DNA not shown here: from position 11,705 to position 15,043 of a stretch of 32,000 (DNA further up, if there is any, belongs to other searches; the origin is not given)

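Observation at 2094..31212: Highly iterated 14-24 nt palindrome (core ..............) scattered through genes and spacers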

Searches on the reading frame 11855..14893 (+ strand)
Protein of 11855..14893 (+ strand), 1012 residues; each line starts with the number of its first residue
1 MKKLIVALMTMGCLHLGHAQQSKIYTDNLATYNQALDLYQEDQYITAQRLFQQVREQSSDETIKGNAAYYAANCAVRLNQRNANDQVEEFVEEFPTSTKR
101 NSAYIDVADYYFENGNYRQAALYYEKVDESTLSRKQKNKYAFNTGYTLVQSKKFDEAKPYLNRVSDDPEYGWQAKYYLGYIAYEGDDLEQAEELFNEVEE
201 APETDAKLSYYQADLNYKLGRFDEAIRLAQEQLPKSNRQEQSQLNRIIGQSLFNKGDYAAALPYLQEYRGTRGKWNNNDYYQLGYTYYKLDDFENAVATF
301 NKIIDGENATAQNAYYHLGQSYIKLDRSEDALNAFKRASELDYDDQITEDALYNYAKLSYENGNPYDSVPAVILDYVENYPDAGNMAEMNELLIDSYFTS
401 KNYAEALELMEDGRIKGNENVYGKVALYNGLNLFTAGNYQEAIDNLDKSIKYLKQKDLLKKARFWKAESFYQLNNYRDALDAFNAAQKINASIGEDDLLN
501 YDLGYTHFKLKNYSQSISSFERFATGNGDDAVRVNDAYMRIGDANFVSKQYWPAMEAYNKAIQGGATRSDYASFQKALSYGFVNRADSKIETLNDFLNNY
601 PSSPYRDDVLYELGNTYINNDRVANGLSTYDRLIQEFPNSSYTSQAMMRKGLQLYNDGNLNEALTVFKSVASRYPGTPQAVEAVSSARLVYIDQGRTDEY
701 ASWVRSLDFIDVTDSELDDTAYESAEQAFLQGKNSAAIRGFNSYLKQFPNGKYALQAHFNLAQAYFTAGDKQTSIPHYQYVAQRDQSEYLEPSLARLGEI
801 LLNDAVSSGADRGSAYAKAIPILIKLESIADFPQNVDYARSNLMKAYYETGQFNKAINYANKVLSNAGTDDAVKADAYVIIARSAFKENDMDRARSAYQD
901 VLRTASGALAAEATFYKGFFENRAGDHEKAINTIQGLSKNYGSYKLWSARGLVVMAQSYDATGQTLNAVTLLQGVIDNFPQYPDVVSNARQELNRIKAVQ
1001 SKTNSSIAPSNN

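Call 7: search_protein_families(library=pfam, proteins=[window:11855-14893:+])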
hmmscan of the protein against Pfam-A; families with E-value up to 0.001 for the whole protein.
window:11855-14893:+ (1012 aa): 24 families
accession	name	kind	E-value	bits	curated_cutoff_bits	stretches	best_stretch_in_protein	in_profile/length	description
PF13174.12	TPR_6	-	2e-49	163.3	26.3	0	608-640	1-33/33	Tetratricopeptide repeat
PF13432.12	TPR_16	-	6.6e-47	157.9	32.7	4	145-202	4-61/65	Tetratricopeptide repeat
PF07719.23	TPR_2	-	1.1e-45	150.4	27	1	314-344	3-33/34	Tetratricopeptide repeat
PF00515.34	TPR_1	-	4.2e-36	121.7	27.8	1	314-342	3-31/34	Tetratricopeptide repeat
PF13428.12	TPR_14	-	2.3e-31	105.4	23.5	0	313-357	2-43/44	Tetratricopeptide repeat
PF13181.12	TPR_8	-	1.7e-29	99.9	25.7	2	314-344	3-33/34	Tetratricopeptide repeat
PF14559.12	TPR_19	-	2.3e-28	98.7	25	0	148-205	1-58/68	Tetratricopeptide repeat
PF13424.12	TPR_12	-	1.5e-27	96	30.1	1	281-341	7-74/77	Tetratricopeptide repeat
PF12895.13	ANAPC3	-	3.3e-24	85.4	27.2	1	256-337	3-81/82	Anaphase-promoting complex, cyclosome, subunit 3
PF13525.12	YfiO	-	3.1e-16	60.2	25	1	719-773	6-60/203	Outer membrane lipoprotein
PF10602.15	RPN7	-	5.7e-08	33.1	29.6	0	93-228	28-135/174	26S proteasome subunit RPN7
PF21545.3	T7SS_EccA1_N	-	8.7e-08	32.2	27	0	184-304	111-232/272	T7SS, ESX-1 secretion system protein EccA1, N-terminal domain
PF13371.12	TPR_9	-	2.6e-07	31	35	0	613-680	1-65/73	Tetratricopeptide repeat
PF25058.1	ARM_TT21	-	5.2e-07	30.2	27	0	61-180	19-136/155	Tetratricopeptide repeat protein 21 ARM repeat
PF09976.15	TPR_21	-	8.7e-07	29.3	25.5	0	720-802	41-124/193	Tetratricopeptide repeat-like domain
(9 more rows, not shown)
